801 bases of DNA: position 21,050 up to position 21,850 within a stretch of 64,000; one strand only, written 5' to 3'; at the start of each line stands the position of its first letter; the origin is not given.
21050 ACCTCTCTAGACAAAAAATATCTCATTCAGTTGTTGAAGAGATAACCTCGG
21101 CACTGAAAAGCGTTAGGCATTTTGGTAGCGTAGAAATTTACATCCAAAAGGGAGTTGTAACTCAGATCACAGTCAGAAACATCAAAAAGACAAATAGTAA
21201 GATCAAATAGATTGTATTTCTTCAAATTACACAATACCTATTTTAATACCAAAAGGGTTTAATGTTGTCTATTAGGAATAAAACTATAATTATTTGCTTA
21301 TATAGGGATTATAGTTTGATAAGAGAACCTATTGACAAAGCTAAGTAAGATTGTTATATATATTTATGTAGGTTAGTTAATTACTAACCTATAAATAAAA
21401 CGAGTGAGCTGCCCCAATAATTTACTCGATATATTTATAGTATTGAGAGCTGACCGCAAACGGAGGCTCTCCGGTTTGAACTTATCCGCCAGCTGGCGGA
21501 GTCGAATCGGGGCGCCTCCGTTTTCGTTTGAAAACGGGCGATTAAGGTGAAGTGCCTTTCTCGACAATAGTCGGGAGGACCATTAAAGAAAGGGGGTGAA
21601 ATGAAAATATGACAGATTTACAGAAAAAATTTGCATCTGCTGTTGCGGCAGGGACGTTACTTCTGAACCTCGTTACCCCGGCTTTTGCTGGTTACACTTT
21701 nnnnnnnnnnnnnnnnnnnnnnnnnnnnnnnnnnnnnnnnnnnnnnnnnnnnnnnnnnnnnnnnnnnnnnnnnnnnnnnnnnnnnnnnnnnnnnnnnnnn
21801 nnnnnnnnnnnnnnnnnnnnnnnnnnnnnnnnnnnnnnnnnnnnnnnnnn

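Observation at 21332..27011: Leader-controlled operon: three paralogous acidic Cys-pair repeat surface proteins followed by a sortase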

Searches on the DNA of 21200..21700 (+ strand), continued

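Call 63: search_with_rna_model(model_id=R1, sources=[window, L001, L003, L004, L005, L006, L007, L008, L009, L010, L011, L013, L014, L015, L016, L018, L019, L020, L021, L022, L023, L024, L025, L029, L030, L031, L032, L033, L034, L035, L036, L037, L038, L039, L040, L041, L042, L043, L044, L045, L046, L048, L049, L051, L052, L053, L055, L056, L057, L058, L059, L060, L061, L063, L065, L067, L068, L071, L072, L073, L074, L075, L076, L077, L079, L080, L081, L082, L083, L084, L085, L086, L087], max_evalue=0.00002, make_alignment=true)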
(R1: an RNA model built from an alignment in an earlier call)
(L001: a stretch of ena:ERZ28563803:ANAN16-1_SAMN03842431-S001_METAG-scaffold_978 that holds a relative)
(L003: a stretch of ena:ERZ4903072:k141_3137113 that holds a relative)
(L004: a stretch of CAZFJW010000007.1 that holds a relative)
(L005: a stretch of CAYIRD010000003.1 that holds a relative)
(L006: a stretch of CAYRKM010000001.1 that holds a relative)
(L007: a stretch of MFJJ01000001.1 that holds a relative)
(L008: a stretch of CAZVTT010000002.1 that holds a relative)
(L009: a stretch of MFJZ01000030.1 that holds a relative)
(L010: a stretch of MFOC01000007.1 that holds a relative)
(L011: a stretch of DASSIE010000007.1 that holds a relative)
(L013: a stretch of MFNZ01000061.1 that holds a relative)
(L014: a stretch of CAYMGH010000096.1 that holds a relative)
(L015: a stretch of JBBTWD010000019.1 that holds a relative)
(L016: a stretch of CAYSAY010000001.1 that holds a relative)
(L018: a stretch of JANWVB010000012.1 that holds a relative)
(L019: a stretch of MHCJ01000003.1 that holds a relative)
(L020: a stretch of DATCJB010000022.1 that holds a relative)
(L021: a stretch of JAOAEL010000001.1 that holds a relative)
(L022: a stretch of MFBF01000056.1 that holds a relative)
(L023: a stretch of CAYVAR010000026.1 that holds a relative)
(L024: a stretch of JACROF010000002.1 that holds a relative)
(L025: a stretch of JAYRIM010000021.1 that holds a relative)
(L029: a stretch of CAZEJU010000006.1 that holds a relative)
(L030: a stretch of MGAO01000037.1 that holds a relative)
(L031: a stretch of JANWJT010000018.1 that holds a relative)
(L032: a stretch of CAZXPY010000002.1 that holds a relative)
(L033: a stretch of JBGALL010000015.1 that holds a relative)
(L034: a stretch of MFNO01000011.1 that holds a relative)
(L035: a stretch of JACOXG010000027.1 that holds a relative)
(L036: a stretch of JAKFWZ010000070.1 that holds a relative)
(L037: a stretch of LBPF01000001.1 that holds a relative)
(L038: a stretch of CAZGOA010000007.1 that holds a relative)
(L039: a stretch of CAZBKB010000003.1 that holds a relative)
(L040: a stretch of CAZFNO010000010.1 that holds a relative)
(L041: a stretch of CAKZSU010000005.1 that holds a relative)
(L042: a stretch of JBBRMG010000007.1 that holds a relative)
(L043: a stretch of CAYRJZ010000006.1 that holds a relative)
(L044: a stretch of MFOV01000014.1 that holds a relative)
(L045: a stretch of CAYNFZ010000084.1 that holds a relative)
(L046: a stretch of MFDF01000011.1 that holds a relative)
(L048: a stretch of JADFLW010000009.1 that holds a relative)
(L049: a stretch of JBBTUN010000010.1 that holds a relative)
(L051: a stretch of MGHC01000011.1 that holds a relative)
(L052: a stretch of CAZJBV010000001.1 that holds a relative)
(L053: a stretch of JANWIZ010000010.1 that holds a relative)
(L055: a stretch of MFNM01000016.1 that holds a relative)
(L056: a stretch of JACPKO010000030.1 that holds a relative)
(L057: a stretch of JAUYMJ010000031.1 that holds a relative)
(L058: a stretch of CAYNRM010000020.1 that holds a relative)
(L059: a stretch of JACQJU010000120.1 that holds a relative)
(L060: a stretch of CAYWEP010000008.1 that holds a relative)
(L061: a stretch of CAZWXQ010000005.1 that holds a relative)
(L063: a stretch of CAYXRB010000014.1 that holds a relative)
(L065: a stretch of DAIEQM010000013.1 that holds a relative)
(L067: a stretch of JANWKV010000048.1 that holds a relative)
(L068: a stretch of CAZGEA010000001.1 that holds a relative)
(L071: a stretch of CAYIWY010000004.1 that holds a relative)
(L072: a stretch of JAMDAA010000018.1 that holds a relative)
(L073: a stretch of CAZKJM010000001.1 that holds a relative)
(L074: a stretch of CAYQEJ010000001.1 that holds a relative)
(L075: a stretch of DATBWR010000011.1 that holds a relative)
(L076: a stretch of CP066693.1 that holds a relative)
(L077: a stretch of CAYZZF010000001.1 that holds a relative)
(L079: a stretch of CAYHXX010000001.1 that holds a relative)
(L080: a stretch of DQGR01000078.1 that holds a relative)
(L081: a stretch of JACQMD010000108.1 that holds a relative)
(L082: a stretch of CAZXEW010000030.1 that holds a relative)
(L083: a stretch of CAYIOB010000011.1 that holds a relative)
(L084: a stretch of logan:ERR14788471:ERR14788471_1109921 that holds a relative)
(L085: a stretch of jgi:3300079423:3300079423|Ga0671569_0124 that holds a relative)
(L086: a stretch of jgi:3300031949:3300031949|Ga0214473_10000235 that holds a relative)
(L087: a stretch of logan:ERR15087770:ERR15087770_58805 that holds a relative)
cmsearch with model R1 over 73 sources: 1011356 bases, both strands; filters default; matches with E-value up to 0.00002: 75.
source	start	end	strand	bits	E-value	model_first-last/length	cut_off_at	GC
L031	6835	7003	+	130.8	1.9e-21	1-161/161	no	0.42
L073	6835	7005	+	128.6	4.8e-21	1-161/161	no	0.4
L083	6831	7003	+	126.2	1.3e-20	1-161/161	no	0.42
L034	1566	1722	+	122.5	6.1e-20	1-161/161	no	0.43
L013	5740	5897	+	121.9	7.8e-20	1-161/161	no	0.46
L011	6832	7003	+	121.1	1.1e-19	1-161/161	no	0.43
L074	6855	7003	+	120.9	1.2e-19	1-161/161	no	0.47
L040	6839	7002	+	120.8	1.3e-19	1-161/161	no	0.43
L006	6836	7003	+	120.3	1.5e-19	1-161/161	no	0.42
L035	6173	6331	+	116.4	8.1e-19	1-161/161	no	0.44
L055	5673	5840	+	115.5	1.2e-18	1-161/161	no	0.43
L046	6837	7005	+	113.8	2.4e-18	1-161/161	no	0.44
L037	6850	7002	+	113.3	3e-18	1-161/161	no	0.42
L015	6841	7003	+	111.7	5.8e-18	1-161/161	no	0.43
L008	6820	7001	+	111.4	6.5e-18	1-161/161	no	0.45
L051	6832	7001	+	109.6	1.4e-17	1-161/161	no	0.45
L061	3933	4091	+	109.1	1.7e-17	1-161/161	no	0.45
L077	6816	7003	+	109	1.8e-17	1-161/161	no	0.49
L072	6802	7003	+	107.6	3.2e-17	1-161/161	no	0.42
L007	6806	6996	+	106.7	4.8e-17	1-161/161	no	0.51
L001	6799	7003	+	106.2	5.8e-17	1-161/161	no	0.46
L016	6847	7002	+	106.1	6.2e-17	1-161/161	no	0.38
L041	6817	7006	+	105.5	8.1e-17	1-161/161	no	0.39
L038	6823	7000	+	105.2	9e-17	1-161/161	no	0.42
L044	6820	7000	+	103.7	1.7e-16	1-161/161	no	0.49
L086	5803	6003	+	100.8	5.8e-16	1-161/161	no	0.45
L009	2619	2841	+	100.7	5.9e-16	1-161/161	no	0.5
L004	4595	4772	+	99.9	8.4e-16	1-161/161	no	0.4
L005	6828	7002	+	99.9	8.5e-16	1-161/161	no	0.49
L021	6783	6997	+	99.2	1.1e-15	1-161/161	no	0.41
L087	3618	3801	+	98.8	1.3e-15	1-161/161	no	0.48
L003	6824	7003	+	98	1.9e-15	1-161/161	no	0.51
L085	1093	1303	+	97.6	2.2e-15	1-161/161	no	0.4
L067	1541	1695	+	97.2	2.6e-15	1-161/161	no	0.44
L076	6804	6993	+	96.1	4.2e-15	1-161/161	no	0.39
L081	3314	3493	+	95.8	4.7e-15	1-161/161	no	0.46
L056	6826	6997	+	95.4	5.6e-15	1-161/161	no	0.48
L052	6779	6998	+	95.2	6.2e-15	1-161/161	no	0.49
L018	6787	6997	+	94.9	6.8e-15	1-161/161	no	0.45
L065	2437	2614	+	90.6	4.3e-14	1-161/161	no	0.35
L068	6822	6996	+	88.4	1.1e-13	1-161/161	no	0.37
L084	5751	6003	+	87.2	1.8e-13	1-161/161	no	0.51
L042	6834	7000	+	86.8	2.1e-13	1-161/161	no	0.39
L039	6750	6930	+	84.6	5.2e-13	1-161/161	no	0.41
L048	2075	2204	+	84.2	6.4e-13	1-161/161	no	0.45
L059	1067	1206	+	83.9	7.1e-13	1-161/161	no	0.44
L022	6807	6940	+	82.5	1.3e-12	1-161/161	no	0.37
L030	6780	6992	+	82.2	1.4e-12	1-161/161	no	0.45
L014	2048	2198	+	80.1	3.6e-12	1-161/161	no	0.38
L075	6827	7003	+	75.2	2.8e-11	1-161/161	no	0.35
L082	6815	6984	+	74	4.7e-11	1-161/161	no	0.44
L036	6786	6997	+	73.9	4.9e-11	1-161/161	no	0.4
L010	6854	7003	+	73.8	5e-11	1-161/161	no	0.48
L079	6828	7003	+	73.7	5.2e-11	1-161/161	no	0.35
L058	6751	6999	+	71.8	1.2e-10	1-161/161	no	0.42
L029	6843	7003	+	71.2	1.5e-10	1-161/161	no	0.41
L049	6892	7003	+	70.9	1.7e-10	1-161/161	no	0.35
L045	4369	4493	+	70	2.5e-10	1-161/161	no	0.46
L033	6751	7001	+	69.4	3.2e-10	1-161/161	no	0.43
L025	6853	6999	+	68.2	5.4e-10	15-159/161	no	0.44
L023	6748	7001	+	66.8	9.8e-10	1-161/161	no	0.51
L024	6847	7003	+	64.7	2.3e-09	1-161/161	no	0.41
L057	6762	6991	+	63.4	4.1e-09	1-161/161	no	0.45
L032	4681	4892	+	60.7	1.3e-08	1-161/161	no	0.34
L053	4036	4217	+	60.7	1.3e-08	1-161/161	no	0.32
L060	6846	7002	+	58.9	2.7e-08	1-161/161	no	0.39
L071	4898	5085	+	57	6e-08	1-161/161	no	0.31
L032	2670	2849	+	54.6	1.7e-07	1-161/161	no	0.36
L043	6845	7002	+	54.1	2e-07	1-161/161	no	0.41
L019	6774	7002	+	52.5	4e-07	1-161/161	no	0.51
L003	12354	12529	-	52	4.9e-07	1-161/161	no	0.38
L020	6818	7002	+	49.5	1.4e-06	1-161/161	no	0.34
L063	6884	7031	+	46.5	4.9e-06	1-161/161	no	0.43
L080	6667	6811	+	44.7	1.1e-05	1-161/161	no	0.31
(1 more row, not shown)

Alignment A7: 75 matches aligned to the model, 429 columns, each read 5' to 3' on its own strand. Consensus structure (alignment columns), stored with it:
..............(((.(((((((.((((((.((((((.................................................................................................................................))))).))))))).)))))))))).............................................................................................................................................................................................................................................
